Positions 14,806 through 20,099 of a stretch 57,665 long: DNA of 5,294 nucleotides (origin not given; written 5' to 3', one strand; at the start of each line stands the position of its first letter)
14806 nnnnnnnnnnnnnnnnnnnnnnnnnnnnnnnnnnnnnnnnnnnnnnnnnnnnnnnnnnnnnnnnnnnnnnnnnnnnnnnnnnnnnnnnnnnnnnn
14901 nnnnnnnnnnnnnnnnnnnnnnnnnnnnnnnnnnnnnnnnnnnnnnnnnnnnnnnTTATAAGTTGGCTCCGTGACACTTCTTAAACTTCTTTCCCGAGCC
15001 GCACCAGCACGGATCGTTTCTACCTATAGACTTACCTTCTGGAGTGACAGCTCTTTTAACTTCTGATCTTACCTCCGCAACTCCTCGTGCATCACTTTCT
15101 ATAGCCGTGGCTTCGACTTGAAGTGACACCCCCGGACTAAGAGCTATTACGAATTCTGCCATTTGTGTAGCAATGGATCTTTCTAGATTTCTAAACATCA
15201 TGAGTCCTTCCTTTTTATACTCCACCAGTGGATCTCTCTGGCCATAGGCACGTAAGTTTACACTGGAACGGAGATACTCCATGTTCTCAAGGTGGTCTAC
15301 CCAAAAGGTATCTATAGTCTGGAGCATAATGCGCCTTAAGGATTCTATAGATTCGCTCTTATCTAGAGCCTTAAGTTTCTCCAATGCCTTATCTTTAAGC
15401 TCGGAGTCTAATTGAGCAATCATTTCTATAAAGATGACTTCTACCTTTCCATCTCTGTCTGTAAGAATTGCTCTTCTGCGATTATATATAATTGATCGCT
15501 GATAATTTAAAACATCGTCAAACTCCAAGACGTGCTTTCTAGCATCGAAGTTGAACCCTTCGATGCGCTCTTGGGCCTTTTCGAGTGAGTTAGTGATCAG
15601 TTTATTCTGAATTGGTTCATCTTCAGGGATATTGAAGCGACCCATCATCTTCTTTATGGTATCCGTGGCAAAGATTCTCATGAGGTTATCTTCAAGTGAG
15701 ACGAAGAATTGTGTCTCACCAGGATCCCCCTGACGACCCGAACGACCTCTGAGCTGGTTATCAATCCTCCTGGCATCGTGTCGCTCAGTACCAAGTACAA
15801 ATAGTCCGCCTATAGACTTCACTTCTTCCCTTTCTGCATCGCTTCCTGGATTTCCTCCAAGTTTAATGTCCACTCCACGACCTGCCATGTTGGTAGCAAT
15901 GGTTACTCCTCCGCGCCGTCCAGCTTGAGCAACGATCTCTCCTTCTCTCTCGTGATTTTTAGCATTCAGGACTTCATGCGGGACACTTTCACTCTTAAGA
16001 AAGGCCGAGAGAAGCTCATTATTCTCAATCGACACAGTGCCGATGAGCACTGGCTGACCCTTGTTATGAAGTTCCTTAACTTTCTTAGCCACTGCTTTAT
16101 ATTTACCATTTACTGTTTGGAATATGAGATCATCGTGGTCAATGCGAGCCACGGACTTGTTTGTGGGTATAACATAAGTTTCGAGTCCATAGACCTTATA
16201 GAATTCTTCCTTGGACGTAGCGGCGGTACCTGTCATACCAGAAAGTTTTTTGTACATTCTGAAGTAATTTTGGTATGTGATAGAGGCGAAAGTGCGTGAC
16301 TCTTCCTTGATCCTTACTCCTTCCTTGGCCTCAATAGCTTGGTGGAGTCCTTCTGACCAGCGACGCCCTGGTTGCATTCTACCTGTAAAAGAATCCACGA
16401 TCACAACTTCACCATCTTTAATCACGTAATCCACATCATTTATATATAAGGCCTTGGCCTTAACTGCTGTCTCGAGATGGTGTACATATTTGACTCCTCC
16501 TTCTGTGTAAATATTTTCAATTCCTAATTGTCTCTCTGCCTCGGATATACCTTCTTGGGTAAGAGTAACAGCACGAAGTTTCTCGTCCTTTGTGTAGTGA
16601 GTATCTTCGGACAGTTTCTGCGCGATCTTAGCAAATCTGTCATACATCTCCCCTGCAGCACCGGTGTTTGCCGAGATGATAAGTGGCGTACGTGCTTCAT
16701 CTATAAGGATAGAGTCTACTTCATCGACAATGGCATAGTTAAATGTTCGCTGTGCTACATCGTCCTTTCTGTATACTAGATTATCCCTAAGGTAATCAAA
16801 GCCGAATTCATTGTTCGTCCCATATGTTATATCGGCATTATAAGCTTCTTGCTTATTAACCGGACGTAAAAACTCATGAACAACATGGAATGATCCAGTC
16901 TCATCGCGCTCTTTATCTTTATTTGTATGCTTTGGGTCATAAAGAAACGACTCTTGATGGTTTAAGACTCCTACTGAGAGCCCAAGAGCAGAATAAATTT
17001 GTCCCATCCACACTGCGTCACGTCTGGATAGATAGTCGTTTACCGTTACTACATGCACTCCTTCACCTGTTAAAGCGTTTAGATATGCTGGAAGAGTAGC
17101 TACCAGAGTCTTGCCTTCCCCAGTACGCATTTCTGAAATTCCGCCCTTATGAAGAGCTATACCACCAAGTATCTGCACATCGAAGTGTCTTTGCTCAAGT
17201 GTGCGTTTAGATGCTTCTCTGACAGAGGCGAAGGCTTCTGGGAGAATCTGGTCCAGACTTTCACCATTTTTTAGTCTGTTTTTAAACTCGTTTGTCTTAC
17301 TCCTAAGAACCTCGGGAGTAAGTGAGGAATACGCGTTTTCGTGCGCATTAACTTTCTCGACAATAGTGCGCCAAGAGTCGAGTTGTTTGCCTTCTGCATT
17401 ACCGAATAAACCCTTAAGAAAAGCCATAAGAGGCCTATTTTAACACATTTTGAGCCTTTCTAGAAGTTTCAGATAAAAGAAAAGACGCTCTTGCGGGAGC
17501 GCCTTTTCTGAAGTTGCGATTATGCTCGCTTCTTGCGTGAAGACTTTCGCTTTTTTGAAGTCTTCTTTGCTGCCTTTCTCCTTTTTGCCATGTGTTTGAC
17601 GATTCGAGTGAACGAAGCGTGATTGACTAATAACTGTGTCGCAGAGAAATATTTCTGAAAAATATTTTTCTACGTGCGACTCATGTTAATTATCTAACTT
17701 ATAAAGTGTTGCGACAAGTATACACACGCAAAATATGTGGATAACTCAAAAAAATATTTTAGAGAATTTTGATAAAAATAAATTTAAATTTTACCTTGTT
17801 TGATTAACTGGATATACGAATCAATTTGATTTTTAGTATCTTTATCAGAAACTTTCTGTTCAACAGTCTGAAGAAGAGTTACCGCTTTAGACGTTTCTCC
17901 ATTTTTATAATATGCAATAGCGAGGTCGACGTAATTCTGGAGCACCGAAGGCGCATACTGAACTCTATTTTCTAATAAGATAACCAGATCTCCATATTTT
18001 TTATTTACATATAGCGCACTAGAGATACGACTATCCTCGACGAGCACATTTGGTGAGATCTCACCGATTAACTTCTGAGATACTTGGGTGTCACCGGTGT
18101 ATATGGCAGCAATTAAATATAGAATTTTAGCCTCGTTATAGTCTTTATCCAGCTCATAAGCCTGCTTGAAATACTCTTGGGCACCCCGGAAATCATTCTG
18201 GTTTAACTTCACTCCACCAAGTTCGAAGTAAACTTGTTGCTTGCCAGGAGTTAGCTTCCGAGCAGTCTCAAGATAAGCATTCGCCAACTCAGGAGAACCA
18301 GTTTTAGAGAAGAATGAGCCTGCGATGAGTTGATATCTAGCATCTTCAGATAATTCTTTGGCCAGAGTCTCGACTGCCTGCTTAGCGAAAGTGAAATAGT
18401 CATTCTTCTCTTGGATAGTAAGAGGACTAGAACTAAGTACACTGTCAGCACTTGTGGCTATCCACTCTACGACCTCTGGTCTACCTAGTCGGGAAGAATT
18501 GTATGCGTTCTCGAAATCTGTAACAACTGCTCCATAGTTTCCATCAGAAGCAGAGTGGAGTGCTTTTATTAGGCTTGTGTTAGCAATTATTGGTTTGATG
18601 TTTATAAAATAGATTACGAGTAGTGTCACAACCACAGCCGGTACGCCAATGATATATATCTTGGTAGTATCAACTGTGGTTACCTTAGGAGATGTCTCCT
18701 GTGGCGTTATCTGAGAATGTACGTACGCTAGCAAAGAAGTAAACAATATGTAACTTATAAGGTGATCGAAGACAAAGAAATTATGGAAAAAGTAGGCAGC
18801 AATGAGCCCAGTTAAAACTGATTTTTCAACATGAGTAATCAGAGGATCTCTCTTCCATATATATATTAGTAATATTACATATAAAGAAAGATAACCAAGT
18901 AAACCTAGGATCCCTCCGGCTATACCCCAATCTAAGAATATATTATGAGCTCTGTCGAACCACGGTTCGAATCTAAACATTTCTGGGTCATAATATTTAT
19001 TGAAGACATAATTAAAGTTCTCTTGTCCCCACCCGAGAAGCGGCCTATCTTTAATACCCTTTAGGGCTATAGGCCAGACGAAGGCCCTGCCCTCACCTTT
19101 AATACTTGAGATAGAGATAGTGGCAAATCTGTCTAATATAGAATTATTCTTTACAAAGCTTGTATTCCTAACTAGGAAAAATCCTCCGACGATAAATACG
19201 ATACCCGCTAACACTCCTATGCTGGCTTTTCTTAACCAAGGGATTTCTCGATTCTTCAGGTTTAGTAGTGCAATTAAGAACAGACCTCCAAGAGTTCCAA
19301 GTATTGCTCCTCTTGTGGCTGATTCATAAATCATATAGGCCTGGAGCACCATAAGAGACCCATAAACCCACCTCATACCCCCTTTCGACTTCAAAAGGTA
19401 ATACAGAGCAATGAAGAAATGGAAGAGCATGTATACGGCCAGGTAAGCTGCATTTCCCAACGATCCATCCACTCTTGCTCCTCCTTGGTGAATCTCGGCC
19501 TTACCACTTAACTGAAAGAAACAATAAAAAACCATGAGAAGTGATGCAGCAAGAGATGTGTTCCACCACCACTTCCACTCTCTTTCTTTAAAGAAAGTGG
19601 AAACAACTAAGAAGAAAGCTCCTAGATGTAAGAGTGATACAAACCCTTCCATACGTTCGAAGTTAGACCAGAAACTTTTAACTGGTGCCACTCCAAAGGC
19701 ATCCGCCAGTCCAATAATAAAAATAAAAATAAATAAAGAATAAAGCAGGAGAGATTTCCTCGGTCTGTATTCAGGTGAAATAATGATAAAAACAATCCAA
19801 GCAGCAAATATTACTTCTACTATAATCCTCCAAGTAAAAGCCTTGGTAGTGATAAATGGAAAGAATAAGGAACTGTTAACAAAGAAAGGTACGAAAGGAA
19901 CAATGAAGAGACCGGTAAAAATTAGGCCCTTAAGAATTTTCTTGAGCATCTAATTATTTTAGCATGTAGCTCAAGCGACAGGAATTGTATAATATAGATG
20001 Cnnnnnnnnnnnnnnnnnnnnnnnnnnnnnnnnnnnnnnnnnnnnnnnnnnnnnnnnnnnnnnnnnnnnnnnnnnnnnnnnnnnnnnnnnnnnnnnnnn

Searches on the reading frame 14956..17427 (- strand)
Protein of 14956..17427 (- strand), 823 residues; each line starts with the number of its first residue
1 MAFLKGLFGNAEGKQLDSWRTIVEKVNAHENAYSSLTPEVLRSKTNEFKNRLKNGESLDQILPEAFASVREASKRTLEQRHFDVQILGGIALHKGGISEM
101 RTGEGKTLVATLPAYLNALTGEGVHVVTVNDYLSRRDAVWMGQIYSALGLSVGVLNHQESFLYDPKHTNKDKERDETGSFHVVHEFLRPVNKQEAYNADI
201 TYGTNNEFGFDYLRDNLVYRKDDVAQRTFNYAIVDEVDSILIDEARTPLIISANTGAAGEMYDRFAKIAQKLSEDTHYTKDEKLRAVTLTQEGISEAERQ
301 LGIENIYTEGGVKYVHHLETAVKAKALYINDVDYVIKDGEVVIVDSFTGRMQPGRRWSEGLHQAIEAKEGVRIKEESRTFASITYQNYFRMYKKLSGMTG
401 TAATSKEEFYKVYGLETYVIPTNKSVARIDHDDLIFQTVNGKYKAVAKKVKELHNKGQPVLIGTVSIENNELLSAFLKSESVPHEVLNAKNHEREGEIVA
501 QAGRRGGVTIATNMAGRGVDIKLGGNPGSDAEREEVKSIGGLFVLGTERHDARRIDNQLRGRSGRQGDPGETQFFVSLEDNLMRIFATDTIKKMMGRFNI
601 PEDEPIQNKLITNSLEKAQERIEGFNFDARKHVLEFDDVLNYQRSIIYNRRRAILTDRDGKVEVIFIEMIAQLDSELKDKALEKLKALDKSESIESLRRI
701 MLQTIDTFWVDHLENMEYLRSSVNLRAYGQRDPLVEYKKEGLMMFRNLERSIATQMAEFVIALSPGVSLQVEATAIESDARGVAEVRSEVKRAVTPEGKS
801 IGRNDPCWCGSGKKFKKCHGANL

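Call 33: search_protein_families(library=pfam, proteins=[window:14956-17427:-], max_evalue=0.00001)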
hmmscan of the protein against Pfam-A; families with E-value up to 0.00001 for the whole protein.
window:14956-17427:- (823 aa): 5 families
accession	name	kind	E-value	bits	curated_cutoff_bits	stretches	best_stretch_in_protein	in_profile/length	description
PF07517.20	SecA_DEAD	-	2.3e-123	411.6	24.6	1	5-409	2-289/290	SecA DEAD-like domain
PF21090.3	P-loop_SecA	-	7.8e-80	267.8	27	2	426-532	2-108/205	SecA P-loop domain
PF07516.18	SecA_SW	-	2.3e-44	152.3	26.7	2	673-762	111-198/200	SecA Wing and Scaffold domain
PF01043.26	SecA_PP_bind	-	4.8e-39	133.8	23.5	1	260-366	4-110/110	SecA preprotein cross-linking domain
PF02810.21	SEC-C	-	5.1e-11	42.7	20.4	1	803-820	1-18/19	SEC-C motif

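Call 65: find_homologous_proteins(query=window:14956-17427:-, max_evalue=1e-50)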
Query window:14956-17427:- (823 aa): 8000 proteins with E <= 1e-50 among 8000 candidates; the best 120 are listed.
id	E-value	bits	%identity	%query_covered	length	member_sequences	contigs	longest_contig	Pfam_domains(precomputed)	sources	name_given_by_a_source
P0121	0.0e+0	1841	100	100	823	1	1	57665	PF07517.21,PF07516.19,PF21090.4,PF02810.22,PF01043.27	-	-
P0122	0.0e+0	1410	75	100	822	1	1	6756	PF07517.21,PF07516.19,PF21090.4,PF02810.22,PF01043.27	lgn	-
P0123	0.0e+0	1386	75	100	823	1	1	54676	PF07517.21,PF07516.19,PF21090.4,PF02810.22,PF01043.27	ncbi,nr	ncbi:preprotein translocase subunit SecA [Candidatus Parcubacteria bacterium]|nr:preprotein transloc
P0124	0.0e+0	1375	75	99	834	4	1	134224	PF07517.21,PF07516.19,PF21090.4,PF02810.22,PF01043.27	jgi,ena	-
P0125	0.0e+0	1371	74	100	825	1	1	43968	PF07517.21,PF07516.19,PF21090.4,PF02810.22,PF01043.27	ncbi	-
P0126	0.0e+0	1370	74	100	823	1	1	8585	PF07517.21,PF07516.19,PF21090.4,PF02810.22,PF01043.27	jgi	jgi:preprotein translocase subunit SecA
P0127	0.0e+0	1369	73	100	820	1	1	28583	PF07517.21,PF07516.19,PF21090.4,PF02810.22,PF01043.27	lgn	-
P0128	0.0e+0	1367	74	100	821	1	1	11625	PF07517.21,PF07516.19,PF21090.4,PF02810.22,PF01043.27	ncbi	-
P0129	0.0e+0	1365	74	100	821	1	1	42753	PF07517.21,PF07516.19,PF21090.4,PF02810.22,PF01043.27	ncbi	-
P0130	0.0e+0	1363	74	100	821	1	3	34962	PF07517.21,PF07516.19,PF21090.4,PF02810.22,PF01043.27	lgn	-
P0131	0.0e+0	1362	74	99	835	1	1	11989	PF07517.21,PF07516.19,PF21090.4,PF02810.22,PF01043.27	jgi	jgi:preprotein translocase subunit SecA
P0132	0.0e+0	1362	74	99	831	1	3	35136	PF07517.21,PF07516.19,PF21090.4,PF02810.22,PF01043.27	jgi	jgi:preprotein translocase subunit SecA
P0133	0.0e+0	1362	73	99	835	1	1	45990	PF07517.21,PF07516.19,PF21090.4,PF02810.22,PF01043.27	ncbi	-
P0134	0.0e+0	1360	73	100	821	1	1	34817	PF07517.21,PF07516.19,PF21090.4,PF02810.22,PF01043.27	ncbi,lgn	-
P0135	0.0e+0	1358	74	99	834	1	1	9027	PF07517.21,PF07516.19,PF21090.4,PF02810.22,PF01043.27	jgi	-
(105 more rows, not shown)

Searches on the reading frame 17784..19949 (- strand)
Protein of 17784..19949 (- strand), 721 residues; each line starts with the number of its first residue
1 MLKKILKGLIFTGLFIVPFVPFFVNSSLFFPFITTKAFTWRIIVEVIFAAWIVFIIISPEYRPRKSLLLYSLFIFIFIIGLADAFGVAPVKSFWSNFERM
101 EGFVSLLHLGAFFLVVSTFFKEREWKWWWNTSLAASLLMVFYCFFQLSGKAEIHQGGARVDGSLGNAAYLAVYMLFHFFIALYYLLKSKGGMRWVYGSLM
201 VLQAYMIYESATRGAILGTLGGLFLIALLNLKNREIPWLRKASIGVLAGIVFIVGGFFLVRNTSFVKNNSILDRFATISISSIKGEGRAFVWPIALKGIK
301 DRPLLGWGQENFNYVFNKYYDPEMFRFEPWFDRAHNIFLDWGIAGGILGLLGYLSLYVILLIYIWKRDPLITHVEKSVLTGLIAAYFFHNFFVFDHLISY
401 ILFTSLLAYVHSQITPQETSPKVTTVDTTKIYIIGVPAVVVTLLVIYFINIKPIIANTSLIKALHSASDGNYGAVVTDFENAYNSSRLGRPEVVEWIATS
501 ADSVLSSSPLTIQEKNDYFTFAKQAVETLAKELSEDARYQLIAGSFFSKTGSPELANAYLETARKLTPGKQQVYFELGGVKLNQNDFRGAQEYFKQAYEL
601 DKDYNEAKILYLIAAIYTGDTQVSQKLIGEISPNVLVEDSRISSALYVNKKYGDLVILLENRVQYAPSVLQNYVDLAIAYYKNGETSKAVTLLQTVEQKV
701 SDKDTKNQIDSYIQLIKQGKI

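Call 33: search_protein_families(library=pfam, proteins=[window:17784-19949:-], max_evalue=0.00001)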
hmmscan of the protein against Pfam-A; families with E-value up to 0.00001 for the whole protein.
window:17784-19949:- (721 aa): 3 families
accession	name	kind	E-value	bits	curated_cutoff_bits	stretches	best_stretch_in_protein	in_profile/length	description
PF04932.20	Wzy_C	-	1.5e-21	77.2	31.7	1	199-354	2-149/149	O-Antigen ligase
PF07719.23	TPR_2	-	2.5e-07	30.7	27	0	573-603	3-33/34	Tetratricopeptide repeat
PF14559.12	TPR_19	-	7.8e-07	29.8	25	0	584-631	4-51/68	Tetratricopeptide repeat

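Call 36: search_protein_families(library=ncbifam, proteins=[window:17784-19949:-], max_evalue=0.001)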
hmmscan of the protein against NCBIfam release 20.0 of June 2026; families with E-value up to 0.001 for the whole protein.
window:17784-19949:- (721 aa): 6 families
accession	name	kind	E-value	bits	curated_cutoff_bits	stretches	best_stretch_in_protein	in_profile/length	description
TIGR02917.1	PEP_TPR_lipo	equivalog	2.3e-12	45.6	312.2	1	512-620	338-446/899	XrtA/PEP-CTERM system TPR-repeat protein PrsT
NF040959.1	MamA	equivalog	2.4e-07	30.4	200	0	652-707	53-108/204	magnetosome protein MamA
TIGR03939.1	PGA_TPR_OMP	equivalog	1.5e-05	23.5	366.65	0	555-627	413-485/800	poly-beta-1,6 N-acetyl-D-glucosamine export porin PgaA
TIGR02521.1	type_IV_pilW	equivalog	7.2e-05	22.4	154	0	544-607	106-171/234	type IV pilus biogenesis/stability protein PilW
NF033920.0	C39_PA2778_fam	equivalog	0.00019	21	150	0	517-625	138-244/255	PA2778 family cysteine peptidase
NF008391.2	PRK11189.1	equivalog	0.00027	20.5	250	1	531-626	57-154/297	lipoprotein NlpI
